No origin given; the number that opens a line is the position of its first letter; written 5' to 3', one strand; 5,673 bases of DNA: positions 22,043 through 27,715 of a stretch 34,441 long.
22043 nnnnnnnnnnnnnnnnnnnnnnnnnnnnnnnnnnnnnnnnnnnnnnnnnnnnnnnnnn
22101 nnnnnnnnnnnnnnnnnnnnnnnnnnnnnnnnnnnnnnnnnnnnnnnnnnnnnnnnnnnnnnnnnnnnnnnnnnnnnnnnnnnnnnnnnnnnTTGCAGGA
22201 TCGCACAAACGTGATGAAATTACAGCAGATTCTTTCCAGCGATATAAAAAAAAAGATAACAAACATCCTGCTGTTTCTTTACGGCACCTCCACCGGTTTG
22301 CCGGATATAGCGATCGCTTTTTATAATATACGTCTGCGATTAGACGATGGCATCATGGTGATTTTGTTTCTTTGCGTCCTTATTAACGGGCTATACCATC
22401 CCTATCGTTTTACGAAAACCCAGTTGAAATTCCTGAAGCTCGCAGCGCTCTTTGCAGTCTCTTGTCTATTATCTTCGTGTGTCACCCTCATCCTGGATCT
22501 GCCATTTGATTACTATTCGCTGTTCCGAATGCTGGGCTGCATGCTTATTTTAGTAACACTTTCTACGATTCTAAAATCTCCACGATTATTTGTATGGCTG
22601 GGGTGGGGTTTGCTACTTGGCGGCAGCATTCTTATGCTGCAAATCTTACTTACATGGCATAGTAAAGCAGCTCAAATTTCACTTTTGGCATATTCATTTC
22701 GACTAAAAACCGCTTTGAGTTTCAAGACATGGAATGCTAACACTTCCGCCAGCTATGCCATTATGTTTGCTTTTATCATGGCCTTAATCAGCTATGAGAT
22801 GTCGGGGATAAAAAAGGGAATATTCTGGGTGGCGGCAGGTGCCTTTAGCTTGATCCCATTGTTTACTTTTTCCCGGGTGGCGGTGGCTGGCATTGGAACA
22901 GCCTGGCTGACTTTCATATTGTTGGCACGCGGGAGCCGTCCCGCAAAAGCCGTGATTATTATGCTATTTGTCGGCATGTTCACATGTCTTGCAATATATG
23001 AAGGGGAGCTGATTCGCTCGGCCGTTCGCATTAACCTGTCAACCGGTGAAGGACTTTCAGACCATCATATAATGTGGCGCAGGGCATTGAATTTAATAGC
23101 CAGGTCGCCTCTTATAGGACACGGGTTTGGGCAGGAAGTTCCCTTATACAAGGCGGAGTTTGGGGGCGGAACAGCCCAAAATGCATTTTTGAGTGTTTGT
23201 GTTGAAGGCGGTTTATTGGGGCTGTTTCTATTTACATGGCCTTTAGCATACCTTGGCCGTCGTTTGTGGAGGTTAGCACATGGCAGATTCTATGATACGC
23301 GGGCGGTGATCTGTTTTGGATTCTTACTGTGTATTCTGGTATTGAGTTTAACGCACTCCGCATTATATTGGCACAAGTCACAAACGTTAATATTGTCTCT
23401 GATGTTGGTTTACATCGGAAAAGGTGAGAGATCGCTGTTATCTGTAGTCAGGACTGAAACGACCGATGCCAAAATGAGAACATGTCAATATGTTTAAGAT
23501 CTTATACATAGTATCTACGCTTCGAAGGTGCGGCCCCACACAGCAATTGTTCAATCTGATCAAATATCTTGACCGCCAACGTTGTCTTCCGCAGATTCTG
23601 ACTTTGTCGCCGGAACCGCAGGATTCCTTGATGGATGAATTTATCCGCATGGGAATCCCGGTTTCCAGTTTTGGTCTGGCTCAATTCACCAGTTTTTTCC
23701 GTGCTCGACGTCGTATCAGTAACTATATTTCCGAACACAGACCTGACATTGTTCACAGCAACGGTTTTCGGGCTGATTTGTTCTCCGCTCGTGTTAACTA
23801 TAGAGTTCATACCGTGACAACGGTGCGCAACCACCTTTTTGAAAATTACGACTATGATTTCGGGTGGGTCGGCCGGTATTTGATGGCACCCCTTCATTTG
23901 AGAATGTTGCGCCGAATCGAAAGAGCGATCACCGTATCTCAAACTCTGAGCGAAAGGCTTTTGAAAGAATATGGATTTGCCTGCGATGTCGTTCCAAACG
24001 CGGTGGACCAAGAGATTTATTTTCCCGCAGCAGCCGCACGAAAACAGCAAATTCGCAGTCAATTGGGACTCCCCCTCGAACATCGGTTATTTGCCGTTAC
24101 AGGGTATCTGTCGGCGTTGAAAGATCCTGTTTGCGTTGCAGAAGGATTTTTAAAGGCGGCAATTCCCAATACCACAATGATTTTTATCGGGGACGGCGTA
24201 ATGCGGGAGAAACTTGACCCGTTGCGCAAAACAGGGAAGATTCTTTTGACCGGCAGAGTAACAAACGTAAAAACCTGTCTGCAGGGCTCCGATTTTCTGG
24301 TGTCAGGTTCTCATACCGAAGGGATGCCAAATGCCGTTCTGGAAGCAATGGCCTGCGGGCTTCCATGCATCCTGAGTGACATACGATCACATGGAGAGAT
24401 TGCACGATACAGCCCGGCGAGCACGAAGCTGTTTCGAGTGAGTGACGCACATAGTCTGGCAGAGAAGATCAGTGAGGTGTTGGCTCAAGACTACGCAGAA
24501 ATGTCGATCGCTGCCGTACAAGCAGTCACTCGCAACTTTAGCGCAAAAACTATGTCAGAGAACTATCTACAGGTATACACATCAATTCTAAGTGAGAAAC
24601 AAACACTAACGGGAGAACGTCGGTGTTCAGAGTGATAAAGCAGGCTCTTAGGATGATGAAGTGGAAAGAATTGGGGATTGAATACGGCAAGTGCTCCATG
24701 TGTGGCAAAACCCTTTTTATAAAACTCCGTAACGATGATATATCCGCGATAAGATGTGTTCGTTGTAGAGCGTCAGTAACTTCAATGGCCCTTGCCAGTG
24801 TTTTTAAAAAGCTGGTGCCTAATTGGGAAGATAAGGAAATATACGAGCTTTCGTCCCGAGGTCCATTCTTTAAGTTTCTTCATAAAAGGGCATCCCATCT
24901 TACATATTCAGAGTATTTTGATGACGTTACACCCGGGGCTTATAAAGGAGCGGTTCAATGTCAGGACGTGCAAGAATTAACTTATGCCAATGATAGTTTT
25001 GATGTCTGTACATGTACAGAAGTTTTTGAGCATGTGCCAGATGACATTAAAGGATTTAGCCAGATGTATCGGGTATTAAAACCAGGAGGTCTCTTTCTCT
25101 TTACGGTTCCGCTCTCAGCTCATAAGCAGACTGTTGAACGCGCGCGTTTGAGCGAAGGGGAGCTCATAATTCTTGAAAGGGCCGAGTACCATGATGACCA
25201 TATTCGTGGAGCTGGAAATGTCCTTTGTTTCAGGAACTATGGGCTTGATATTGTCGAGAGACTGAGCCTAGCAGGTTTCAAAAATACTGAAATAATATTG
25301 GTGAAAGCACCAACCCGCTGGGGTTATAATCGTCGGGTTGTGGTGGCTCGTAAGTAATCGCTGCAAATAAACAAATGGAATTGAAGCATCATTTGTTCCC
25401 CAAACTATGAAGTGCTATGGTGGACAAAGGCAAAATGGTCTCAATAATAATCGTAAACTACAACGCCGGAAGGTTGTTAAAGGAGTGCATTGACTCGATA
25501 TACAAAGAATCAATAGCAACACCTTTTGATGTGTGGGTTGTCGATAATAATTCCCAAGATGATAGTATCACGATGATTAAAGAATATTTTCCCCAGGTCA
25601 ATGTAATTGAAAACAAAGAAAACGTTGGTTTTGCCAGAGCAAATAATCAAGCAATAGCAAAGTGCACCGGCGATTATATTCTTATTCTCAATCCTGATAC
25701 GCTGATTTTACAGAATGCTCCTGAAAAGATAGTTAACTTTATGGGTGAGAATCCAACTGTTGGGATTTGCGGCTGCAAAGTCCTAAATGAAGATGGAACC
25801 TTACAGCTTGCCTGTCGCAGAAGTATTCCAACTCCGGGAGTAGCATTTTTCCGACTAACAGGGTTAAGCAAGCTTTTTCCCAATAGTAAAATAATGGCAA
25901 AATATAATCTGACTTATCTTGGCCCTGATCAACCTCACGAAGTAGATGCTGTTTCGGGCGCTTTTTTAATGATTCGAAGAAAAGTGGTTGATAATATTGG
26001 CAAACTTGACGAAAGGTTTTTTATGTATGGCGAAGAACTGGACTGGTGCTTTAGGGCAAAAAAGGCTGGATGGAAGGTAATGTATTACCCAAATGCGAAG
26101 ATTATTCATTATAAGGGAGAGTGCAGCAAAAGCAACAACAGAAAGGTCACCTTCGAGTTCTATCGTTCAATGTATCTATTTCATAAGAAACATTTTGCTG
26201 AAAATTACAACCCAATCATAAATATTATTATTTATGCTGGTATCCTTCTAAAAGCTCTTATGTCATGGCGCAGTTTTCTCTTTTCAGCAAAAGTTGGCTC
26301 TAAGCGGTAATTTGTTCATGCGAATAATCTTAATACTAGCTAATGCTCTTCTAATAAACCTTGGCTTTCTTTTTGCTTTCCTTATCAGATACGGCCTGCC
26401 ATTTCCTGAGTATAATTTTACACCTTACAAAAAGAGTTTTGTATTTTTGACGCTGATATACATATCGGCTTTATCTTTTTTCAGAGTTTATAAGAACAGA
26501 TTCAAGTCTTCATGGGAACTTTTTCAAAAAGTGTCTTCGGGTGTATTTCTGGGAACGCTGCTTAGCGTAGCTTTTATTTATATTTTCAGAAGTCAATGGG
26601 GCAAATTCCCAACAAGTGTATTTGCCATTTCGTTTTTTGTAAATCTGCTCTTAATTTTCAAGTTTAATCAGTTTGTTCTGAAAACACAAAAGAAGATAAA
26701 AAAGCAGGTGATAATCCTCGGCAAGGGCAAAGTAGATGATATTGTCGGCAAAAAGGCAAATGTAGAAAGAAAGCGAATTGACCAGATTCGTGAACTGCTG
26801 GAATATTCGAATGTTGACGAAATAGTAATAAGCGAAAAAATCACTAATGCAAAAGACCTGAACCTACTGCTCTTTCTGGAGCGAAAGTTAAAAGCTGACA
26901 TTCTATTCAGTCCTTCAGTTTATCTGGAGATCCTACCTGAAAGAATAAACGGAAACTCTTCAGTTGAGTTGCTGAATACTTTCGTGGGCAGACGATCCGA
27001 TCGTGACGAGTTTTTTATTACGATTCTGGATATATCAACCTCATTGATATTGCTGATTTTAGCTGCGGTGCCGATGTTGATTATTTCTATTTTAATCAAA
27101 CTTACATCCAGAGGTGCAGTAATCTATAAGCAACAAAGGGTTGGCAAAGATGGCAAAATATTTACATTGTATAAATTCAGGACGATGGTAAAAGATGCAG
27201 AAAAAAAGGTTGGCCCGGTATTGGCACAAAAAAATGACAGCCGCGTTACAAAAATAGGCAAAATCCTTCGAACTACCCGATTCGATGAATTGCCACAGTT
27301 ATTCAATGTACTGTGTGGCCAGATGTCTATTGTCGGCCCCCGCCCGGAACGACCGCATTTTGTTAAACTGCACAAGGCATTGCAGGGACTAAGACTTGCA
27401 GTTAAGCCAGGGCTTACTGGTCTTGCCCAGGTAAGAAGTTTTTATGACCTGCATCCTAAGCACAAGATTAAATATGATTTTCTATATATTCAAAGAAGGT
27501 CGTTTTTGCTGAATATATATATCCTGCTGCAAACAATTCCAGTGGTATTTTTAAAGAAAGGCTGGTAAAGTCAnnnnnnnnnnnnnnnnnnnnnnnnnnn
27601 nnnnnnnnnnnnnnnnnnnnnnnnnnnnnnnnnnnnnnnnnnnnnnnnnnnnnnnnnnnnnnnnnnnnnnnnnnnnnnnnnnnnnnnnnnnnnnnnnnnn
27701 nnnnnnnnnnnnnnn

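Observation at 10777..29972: ~19 kb genomic island inserted in tRNA-Val, bounded by an exact 47-nt direct repeat of the tRNA 3' portion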

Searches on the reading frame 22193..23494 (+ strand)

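Call 9: search_protein_families(library=pfam, proteins=[window:22193-23494:+], max_evalue=0.01)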
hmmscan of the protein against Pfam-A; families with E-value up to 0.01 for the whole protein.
window:22193-23494:+ (434 aa): 1 family
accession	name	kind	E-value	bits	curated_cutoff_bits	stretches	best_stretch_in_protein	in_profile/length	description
PF04932.20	Wzy_C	-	7.2e-10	39.3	31.7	1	217-347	5-148/149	O-Antigen ligase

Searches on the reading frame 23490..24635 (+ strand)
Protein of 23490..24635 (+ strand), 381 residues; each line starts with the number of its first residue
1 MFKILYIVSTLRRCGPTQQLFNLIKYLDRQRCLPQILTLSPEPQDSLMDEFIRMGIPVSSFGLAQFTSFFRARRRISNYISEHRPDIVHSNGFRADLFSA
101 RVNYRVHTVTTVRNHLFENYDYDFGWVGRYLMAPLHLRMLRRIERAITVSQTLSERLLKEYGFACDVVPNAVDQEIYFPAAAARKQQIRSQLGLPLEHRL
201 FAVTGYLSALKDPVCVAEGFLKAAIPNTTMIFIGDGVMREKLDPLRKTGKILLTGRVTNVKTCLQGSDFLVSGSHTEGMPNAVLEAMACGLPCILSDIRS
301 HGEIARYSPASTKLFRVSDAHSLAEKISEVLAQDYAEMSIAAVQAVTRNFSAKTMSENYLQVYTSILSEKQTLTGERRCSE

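Call 9: search_protein_families(library=pfam, proteins=[window:23490-24632:+], max_evalue=0.01)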
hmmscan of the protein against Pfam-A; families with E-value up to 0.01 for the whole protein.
window:23490-24632:+ (381 aa): 4 families
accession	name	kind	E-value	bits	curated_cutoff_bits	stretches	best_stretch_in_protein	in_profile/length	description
PF13692.12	Glyco_trans_1_4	-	1e-18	68.4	27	1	226-332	31-141/142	Glycosyl transferases group 1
PF13439.12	Glyco_transf_4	-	1.3e-17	64.8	28.5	1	18-175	6-169/170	Glycosyltransferase Family 4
PF00534.26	Glycos_transf_1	-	1.5e-16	60.8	26.4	1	186-334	3-159/172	Glycosyl transferases group 1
PF13579.12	Glyco_trans_4_4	-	1.9e-11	45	29.7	1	15-170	2-157/158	Glycosyl transferase 4-like domain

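Call 54: find_encoding_contigs(protein=window:23490-24635:+, flank=10000, max_places=6)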
Protein window:23490-24635:+ (381 aa): 1 contig read that carries it; 1 place shown.
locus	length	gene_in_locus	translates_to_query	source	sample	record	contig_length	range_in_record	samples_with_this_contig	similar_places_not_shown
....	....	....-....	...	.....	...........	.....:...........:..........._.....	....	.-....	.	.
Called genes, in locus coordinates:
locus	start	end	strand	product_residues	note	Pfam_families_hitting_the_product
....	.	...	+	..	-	?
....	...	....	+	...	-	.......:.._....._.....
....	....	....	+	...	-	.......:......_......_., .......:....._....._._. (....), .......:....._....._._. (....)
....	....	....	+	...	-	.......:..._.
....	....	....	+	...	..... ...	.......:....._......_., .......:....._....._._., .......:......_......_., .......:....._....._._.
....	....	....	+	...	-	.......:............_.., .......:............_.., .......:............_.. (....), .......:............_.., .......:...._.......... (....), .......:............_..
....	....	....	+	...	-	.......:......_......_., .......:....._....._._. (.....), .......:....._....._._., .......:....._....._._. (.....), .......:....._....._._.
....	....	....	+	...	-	?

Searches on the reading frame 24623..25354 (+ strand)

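Call 9: search_protein_families(library=pfam, proteins=[window:24623-25354:+], max_evalue=0.01)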
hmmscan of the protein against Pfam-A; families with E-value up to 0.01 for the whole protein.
window:24623-25354:+ (244 aa): 7 families
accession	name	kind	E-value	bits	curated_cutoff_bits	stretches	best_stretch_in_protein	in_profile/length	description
PF08241.18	Methyltransf_11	-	3.9e-13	50.3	21.2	1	97-160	28-95/95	Methyltransferase domain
PF13489.12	Methyltransf_23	-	2.2e-11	44.2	27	1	80-170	34-126/164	Methyltransferase domain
PF13649.12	Methyltransf_25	-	8.3e-09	36.5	27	1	110-156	49-97/97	Methyltransferase domain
PF13847.12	Methyltransf_31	-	8.1e-08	32.5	27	1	112-164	59-113/145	Methyltransferase domain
PF08242.18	Methyltransf_12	-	8.8e-07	30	30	1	114-158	51-98/98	Methyltransferase domain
PF01209.24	Ubie_methyltran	-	5.6e-06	26.3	20.1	1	114-159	105-150/233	ubiE/COQ5 methyltransferase family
PF20922.3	Anamorsin_N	-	0.0094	16.1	27.1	0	112-175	35-102/163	Anamorsin, N-terminal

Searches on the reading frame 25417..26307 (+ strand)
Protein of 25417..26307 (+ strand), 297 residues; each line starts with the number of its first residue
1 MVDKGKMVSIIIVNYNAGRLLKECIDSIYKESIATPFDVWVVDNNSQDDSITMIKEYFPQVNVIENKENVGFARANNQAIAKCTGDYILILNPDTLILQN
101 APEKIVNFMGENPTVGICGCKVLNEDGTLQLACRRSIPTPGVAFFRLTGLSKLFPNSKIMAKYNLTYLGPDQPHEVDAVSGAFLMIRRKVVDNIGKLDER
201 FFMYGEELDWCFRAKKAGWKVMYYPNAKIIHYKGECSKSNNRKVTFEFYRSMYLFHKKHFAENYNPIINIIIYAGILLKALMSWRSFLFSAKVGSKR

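Call 9: search_protein_families(library=pfam, proteins=[window:25417-26307:+], max_evalue=0.01)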
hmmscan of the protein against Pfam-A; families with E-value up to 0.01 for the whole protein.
window:25417-26307:+ (297 aa): 5 families
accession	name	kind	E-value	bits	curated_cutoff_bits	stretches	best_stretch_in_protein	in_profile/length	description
PF00535.33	Glycos_transf_2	-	1.1e-28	100.7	23.3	1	9-193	1-166/168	Glycosyl transferase family 2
PF13641.12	Glyco_tranf_2_3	-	2.6e-20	73.9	27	1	8-235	3-215/230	Glycosyltransferase like family 2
PF13632.12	Glyco_trans_2_3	-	1.6e-09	38.3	27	1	87-230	1-121/198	Glycosyl transferase family group 2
PF13712.12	Glyco_tranf_2_5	-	2.4e-06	27.9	27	1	61-242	30-200/210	Glycosyltransferase like family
PF10111.15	Glyco_tranf_2_2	-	2e-05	24.6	27.3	1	34-212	27-195/276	Glycosyltransferase like family 2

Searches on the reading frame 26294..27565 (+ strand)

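Call 9: search_protein_families(library=pfam, proteins=[window:26294-27565:+], max_evalue=0.01)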
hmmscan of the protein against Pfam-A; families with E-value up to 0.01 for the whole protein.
window:26294-27565:+ (424 aa): 1 family
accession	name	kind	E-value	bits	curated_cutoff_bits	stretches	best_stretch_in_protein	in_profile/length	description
PF02397.22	Bac_transf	-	2.8e-62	209.9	27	1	244-419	3-178/179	Bacterial sugar transferase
